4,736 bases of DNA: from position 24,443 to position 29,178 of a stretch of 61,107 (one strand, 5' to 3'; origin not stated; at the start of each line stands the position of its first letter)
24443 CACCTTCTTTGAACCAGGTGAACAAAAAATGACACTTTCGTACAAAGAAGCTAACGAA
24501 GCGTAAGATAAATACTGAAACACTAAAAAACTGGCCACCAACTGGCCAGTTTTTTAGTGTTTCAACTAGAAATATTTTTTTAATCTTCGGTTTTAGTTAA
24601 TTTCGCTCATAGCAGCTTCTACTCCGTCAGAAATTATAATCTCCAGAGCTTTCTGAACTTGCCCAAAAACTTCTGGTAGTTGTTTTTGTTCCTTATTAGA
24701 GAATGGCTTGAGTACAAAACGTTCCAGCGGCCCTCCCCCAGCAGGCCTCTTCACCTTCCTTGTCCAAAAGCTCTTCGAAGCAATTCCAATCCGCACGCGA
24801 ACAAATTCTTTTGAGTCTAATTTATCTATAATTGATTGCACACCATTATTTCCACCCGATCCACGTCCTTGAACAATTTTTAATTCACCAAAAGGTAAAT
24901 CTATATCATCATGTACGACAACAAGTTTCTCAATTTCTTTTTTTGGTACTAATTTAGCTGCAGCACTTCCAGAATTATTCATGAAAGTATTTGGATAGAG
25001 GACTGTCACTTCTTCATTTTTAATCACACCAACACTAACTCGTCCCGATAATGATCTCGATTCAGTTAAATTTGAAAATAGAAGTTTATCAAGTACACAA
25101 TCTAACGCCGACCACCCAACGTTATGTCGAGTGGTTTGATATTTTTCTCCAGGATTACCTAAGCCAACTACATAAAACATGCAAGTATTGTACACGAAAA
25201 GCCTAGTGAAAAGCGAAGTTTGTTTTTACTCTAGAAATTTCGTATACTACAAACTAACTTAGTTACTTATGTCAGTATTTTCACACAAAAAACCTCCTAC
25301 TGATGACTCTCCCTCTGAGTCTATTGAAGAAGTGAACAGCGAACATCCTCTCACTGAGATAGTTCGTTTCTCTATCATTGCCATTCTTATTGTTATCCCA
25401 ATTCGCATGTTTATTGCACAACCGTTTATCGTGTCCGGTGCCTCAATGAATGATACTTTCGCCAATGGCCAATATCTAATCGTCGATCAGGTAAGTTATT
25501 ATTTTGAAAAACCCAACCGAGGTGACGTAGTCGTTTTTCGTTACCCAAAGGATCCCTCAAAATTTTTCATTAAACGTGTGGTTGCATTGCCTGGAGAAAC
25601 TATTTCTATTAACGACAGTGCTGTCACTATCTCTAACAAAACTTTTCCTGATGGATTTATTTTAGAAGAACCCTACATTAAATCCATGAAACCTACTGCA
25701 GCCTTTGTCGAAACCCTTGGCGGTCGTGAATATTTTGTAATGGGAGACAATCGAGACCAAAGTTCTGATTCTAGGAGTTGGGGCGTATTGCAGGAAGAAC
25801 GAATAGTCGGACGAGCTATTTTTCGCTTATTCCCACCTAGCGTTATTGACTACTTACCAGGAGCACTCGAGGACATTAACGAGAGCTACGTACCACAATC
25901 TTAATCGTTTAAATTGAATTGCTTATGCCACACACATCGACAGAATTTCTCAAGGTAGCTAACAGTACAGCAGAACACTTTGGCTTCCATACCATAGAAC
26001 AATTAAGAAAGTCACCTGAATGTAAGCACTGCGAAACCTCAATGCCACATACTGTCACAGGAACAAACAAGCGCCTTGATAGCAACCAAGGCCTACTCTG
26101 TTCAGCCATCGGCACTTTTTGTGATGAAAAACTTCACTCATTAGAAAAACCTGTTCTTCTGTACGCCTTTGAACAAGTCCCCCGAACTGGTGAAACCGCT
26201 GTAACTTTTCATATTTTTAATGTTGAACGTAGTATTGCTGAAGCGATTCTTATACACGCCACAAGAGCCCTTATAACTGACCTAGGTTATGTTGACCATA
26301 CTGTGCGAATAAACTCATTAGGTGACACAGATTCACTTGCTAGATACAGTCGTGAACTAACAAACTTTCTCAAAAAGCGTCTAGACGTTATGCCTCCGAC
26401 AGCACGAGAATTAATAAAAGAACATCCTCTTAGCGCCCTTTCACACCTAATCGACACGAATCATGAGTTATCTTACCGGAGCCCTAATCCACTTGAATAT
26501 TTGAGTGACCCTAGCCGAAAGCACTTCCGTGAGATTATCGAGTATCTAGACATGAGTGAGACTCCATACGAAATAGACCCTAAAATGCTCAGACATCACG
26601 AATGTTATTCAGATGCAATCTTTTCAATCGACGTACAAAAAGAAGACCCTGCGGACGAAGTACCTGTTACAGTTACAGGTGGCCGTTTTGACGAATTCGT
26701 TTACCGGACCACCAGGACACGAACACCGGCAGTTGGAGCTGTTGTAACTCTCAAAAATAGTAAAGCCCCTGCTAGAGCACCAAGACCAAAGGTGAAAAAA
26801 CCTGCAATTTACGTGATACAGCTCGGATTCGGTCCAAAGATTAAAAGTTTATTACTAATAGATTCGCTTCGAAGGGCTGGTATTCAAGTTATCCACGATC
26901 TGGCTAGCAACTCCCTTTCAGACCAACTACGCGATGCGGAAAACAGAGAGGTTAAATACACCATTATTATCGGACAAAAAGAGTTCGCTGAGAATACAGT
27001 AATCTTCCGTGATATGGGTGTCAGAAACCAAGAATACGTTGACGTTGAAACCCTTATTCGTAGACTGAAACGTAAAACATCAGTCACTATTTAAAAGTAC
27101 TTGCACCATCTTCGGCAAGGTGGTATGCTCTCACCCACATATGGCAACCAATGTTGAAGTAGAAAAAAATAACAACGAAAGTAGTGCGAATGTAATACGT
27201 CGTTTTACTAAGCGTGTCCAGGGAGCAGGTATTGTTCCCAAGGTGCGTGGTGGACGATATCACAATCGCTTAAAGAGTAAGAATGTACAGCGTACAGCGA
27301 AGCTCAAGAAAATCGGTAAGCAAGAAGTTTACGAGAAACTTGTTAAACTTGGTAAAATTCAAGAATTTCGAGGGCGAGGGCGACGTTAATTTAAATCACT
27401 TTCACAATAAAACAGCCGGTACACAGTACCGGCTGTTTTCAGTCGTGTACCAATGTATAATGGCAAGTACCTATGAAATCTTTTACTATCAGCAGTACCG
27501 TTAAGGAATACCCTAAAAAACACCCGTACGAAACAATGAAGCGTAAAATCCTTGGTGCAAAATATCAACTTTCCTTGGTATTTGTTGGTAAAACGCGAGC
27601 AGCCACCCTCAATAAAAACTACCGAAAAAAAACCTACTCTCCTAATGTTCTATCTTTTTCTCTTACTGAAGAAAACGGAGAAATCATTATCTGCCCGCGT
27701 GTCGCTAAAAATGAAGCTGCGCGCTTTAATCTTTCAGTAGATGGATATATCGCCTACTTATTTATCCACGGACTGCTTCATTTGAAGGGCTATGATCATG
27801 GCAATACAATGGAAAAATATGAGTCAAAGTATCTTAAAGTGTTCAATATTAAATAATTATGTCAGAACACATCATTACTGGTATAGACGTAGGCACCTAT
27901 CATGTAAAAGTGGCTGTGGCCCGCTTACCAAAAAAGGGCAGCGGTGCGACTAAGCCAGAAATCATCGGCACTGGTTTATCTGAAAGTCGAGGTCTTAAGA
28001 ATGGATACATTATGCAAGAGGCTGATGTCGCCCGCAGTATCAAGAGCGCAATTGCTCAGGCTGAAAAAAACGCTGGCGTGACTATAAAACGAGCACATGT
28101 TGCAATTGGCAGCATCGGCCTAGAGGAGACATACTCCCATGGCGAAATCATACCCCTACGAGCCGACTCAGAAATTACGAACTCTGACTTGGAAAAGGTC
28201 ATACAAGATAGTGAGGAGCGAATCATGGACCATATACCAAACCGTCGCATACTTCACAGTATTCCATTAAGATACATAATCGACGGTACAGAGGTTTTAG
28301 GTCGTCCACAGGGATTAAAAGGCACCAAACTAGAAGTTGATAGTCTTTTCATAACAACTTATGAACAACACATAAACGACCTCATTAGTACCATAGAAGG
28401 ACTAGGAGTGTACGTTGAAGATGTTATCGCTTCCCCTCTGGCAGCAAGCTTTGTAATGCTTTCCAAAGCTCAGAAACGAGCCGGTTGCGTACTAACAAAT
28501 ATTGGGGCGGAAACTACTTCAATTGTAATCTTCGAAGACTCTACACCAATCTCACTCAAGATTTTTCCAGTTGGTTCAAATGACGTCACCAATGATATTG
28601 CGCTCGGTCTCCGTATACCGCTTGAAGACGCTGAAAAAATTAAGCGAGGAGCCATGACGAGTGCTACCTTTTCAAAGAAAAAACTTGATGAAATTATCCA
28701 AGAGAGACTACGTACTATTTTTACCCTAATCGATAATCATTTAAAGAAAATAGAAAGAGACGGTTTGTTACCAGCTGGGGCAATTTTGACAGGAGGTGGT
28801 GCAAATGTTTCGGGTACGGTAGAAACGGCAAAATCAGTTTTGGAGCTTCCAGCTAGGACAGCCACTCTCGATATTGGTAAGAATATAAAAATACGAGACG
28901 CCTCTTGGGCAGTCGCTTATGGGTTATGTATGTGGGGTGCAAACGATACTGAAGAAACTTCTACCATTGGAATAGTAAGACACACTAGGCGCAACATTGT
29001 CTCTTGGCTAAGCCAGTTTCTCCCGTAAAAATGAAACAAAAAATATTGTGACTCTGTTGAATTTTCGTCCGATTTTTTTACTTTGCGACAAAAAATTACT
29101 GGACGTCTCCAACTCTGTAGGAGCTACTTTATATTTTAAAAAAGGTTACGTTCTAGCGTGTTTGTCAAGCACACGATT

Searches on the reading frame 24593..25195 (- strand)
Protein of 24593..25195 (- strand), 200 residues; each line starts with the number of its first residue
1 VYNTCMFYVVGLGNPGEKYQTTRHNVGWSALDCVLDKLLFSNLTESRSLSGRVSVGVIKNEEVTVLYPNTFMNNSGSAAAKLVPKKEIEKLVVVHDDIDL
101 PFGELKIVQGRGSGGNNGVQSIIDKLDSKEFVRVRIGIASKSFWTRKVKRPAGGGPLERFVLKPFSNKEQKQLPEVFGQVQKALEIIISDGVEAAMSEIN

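Call 72: search_protein_families(library=pfam, proteins=[window:24593-25195:-], max_evalue=0.0001)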
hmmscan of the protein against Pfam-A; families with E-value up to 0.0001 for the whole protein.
window:24593-25195:- (200 aa): 1 family
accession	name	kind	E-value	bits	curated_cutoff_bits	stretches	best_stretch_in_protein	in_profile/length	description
PF01195.25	Pept_tRNA_hydro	-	3.1e-51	174.3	27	1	9-200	2-183/183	Peptidyl-tRNA hydrolase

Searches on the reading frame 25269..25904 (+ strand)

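Call 72: search_protein_families(library=pfam, proteins=[window:25269-25904:+], max_evalue=0.0001)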
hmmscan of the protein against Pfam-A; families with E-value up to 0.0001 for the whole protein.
window:25269-25904:+ (211 aa): 2 families
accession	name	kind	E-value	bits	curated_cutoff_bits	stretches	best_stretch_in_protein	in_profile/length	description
PF10502.14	Peptidase_S26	-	3e-46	157.9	22.9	1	29-187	2-167/168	Signal peptidase, peptidase S26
PF00717.28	Peptidase_S24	-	8.7e-05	22.6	23.3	0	55-112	40-89/116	Peptidase S24-like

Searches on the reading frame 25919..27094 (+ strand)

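Call 72: search_protein_families(library=pfam, proteins=[window:25919-27094:+], max_evalue=0.0001)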
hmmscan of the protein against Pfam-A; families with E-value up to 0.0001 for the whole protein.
window:25919-27094:+ (391 aa): 1 family
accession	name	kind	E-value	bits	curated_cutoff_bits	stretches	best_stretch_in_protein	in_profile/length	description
PF03129.25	HGTP_anticodon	-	9.5e-12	45.4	21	1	315-385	23-93/94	Anticodon binding domain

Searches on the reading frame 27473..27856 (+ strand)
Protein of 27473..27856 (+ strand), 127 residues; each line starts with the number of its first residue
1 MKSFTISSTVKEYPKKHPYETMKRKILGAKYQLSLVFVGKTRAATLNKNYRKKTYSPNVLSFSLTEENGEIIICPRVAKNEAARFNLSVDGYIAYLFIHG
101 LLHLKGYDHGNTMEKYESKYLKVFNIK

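Call 72: search_protein_families(library=pfam, proteins=[window:27473-27856:+], max_evalue=0.0001)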
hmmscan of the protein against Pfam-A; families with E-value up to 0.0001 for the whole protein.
window:27473-27856:+ (127 aa): 1 family
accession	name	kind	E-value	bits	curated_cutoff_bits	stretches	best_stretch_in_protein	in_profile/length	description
PF02130.23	YbeY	-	9.8e-25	87.3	25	1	19-115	16-115/129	Endoribonuclease YbeY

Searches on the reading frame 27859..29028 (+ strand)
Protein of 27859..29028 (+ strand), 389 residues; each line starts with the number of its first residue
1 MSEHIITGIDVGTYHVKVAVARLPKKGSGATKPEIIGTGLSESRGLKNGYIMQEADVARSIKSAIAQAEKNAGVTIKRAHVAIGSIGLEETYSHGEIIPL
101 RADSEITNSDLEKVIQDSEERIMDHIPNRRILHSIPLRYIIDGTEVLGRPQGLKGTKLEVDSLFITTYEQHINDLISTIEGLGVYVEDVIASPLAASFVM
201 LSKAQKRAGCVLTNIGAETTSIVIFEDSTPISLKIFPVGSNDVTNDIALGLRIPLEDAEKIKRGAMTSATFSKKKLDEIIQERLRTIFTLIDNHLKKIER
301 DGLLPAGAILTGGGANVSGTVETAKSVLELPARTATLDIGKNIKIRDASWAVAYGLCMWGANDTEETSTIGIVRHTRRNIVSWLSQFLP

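Call 72: search_protein_families(library=pfam, proteins=[window:27859-29028:+], max_evalue=0.0001)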
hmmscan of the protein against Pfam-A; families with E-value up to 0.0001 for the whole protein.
window:27859-29028:+ (389 aa): 3 families
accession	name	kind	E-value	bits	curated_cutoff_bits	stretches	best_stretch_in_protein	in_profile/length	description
PF14450.12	FtsA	-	8.1e-25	88.1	31.8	1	212-355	2-127/127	Cell division protein FtsA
PF02491.25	SHS2_FTSA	-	5.9e-13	49.4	25.4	1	94-166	9-79/79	SHS2 domain inserted in FTSA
PF11104.14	PilM_2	-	1.8e-06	27.6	27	1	160-333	126-303/340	Type IV pilus assembly protein PilM;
